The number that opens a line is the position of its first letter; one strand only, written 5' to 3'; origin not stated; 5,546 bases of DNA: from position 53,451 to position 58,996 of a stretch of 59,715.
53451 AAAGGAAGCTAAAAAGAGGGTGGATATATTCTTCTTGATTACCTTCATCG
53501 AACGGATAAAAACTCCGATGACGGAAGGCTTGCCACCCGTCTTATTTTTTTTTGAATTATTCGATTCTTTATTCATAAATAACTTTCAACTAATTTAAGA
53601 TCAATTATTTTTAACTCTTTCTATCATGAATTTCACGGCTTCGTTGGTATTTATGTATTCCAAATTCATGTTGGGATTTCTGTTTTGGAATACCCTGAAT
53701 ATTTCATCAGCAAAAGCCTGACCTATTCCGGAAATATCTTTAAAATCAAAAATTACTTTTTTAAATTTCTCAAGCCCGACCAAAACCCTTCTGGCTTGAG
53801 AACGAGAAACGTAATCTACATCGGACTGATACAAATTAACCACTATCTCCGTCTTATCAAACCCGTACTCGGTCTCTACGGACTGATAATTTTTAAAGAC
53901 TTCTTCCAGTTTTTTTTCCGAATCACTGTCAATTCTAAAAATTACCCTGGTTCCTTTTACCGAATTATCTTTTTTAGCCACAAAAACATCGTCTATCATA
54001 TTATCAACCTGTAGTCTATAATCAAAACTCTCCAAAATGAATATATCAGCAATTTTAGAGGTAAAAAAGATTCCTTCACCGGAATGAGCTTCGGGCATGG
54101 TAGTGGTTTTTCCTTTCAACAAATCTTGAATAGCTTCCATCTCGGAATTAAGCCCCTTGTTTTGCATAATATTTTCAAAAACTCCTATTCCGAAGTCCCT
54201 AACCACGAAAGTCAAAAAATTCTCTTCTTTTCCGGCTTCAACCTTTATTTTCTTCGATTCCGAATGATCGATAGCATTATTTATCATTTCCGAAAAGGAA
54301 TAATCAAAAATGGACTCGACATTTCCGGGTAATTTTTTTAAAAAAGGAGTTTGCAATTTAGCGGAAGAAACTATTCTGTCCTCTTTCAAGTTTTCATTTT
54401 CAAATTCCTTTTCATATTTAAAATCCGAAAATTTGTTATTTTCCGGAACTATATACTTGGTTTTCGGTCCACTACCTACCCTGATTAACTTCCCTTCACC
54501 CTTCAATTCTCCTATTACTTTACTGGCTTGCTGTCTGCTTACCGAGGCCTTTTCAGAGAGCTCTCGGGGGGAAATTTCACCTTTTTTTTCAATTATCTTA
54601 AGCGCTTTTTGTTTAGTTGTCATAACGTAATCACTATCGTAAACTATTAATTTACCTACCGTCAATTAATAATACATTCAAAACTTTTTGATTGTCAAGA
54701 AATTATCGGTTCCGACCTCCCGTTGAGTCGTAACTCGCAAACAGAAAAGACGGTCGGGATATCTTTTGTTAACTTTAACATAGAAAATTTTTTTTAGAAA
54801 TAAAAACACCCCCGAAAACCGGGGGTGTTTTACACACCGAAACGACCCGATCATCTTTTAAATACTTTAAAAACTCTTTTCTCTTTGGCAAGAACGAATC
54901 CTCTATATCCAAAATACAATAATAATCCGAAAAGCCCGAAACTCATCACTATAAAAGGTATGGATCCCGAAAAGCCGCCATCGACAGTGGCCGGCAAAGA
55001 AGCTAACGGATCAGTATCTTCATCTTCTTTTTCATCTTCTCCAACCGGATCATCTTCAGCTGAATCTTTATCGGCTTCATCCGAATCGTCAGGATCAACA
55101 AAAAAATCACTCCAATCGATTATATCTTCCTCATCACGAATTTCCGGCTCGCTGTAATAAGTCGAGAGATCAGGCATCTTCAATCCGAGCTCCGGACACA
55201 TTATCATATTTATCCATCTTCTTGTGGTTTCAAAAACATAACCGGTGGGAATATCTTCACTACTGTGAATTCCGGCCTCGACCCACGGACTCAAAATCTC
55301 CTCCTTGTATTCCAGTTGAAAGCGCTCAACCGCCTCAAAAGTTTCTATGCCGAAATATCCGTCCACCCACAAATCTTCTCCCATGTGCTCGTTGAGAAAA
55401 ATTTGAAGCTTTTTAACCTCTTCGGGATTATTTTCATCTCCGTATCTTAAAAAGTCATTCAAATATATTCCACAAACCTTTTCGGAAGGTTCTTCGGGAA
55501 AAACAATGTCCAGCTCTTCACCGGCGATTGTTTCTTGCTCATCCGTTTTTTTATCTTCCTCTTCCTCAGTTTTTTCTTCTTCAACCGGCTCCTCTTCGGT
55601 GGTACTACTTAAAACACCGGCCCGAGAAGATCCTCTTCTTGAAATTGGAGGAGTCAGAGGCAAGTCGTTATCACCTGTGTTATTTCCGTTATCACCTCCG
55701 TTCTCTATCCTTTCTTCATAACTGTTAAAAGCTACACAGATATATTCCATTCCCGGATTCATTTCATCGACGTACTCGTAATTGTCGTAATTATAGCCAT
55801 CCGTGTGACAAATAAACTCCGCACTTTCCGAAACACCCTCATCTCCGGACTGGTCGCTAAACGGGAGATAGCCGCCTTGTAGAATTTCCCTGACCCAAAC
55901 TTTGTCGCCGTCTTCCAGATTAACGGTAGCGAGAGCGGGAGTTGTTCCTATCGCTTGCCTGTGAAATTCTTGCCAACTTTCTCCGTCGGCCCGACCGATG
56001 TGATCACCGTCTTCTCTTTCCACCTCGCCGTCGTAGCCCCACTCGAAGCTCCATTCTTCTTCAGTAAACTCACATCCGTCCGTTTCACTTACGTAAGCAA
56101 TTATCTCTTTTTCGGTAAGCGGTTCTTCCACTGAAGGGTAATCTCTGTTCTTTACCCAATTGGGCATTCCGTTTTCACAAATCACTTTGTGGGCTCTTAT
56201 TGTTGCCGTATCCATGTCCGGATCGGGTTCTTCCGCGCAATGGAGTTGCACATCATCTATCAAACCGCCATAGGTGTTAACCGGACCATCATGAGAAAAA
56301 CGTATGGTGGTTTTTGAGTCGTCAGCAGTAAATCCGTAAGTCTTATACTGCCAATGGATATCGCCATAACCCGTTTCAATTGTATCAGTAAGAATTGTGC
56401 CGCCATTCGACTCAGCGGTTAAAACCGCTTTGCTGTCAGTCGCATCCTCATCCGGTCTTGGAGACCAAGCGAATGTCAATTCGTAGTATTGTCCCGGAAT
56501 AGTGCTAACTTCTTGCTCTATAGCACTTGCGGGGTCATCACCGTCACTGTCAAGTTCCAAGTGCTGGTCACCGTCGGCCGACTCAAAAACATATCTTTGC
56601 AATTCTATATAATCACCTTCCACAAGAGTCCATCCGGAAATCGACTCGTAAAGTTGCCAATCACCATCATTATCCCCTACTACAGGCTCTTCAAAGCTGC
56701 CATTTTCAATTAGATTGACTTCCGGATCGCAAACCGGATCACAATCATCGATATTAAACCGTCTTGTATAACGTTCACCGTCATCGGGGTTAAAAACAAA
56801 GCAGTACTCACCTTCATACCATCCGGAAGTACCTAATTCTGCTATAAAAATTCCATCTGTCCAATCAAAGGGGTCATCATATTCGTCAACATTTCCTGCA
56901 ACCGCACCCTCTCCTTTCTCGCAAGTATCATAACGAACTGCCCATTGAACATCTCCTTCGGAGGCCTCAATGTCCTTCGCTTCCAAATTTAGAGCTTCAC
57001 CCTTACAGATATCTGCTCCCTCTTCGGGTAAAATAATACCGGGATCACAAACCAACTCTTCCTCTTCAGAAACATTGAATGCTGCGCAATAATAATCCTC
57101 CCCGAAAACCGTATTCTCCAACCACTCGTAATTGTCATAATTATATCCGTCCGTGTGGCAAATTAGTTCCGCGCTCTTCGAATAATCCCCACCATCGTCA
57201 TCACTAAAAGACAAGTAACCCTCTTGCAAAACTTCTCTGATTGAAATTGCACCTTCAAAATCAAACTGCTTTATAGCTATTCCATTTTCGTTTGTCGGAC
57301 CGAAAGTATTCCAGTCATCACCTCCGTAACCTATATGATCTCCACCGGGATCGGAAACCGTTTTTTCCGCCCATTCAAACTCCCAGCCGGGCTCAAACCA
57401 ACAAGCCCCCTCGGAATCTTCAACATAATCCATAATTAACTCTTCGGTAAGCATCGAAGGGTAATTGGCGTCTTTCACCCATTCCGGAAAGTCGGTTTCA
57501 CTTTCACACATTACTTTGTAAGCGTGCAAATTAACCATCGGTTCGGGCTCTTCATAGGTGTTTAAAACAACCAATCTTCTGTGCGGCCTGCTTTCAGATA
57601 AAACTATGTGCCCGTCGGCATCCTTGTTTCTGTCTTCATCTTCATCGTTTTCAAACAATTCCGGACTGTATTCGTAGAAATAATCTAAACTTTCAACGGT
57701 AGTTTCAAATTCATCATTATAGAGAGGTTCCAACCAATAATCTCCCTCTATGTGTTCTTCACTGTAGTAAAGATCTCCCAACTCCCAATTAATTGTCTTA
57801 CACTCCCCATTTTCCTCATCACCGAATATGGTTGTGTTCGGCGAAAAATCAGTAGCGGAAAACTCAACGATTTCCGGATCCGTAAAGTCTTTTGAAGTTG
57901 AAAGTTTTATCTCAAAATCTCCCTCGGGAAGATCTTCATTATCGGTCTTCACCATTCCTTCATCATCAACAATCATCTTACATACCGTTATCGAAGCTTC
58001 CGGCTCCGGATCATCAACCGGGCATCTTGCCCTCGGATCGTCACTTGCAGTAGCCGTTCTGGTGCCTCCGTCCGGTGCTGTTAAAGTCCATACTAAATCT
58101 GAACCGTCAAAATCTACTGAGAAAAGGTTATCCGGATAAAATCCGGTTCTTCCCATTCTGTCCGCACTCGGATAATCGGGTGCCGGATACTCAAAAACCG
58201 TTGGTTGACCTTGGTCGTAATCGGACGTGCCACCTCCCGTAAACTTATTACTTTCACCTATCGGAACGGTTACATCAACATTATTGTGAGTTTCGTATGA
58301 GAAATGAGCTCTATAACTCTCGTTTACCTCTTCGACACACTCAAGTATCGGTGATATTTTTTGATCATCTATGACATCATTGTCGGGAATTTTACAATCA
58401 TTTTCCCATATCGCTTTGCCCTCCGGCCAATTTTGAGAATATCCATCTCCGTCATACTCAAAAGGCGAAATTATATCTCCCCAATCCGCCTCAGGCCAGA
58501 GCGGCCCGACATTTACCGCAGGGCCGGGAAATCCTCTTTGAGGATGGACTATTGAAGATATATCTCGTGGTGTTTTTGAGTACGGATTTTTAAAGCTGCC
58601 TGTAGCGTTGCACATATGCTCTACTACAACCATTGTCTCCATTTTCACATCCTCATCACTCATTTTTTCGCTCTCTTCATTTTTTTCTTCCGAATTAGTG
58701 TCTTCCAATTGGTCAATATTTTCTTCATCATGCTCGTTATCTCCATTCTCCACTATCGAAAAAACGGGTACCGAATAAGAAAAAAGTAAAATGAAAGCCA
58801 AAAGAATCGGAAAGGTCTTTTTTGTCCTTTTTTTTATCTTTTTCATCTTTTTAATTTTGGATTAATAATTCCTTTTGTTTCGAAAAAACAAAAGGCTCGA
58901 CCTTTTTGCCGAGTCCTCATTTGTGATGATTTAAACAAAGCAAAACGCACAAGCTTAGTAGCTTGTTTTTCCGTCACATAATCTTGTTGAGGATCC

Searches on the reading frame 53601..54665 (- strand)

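Call 52: search_protein_families(library=pfam, proteins=[window:53601-54665:-], max_evalue=0.0001)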
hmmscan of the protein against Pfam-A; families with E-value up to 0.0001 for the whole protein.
window:53601-54665:- (354 aa): 2 families
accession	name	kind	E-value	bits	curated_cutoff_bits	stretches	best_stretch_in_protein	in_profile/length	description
PF14213.11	DUF4325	-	4.4e-14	52.4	23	1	290-345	1-64/64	STAS-like domain of unknown function (DUF4325)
PF02518.31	HATPase_c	-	2.3e-06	28.5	26.4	1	124-247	10-109/111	Histidine kinase-, DNA gyrase B-, and HSP90-like ATPase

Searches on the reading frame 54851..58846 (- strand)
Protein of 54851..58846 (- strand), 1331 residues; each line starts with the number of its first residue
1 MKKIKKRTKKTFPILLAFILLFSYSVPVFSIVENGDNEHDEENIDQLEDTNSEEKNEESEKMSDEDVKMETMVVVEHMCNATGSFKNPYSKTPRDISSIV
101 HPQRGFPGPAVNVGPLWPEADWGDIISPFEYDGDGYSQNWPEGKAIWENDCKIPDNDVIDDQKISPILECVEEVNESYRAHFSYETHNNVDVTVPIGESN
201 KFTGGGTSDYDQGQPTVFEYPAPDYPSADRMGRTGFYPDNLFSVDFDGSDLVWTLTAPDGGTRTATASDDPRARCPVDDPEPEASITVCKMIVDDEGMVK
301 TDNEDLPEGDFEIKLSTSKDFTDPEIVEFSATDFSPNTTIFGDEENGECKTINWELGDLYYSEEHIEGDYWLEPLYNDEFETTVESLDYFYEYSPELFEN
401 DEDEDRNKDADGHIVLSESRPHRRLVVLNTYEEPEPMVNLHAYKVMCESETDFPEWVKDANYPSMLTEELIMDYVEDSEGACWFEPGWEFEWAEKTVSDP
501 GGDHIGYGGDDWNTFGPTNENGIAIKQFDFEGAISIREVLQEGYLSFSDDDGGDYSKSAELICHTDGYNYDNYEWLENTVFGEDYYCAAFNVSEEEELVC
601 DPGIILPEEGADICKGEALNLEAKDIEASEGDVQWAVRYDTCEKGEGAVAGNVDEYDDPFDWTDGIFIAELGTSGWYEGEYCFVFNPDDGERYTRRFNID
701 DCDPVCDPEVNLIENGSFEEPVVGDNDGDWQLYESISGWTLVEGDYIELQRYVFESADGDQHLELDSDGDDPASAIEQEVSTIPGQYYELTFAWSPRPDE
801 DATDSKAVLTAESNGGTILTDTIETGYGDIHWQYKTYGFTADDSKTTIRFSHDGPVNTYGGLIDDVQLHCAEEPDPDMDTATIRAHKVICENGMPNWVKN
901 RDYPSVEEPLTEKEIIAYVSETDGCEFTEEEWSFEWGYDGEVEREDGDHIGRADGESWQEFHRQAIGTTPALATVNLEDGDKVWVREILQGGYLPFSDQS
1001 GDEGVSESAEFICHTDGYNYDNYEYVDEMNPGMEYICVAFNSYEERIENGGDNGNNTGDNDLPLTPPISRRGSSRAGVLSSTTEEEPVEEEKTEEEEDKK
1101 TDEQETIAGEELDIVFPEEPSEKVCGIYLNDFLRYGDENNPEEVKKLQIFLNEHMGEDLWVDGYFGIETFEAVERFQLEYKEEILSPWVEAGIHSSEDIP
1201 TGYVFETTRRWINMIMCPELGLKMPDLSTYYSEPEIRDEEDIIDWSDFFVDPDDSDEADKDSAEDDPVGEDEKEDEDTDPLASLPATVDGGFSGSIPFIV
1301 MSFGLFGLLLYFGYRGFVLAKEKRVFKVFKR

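Call 52: search_protein_families(library=pfam, proteins=[window:54851-58846:-], max_evalue=0.0001)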
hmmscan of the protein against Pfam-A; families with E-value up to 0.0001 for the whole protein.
window:54851-58846:- (1331 aa): 1 family
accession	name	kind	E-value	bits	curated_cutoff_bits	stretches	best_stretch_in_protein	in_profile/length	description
PF04862.18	DUF642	-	6.2e-13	49.3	27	1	711-868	1-156/157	Protein of unknown function (DUF642)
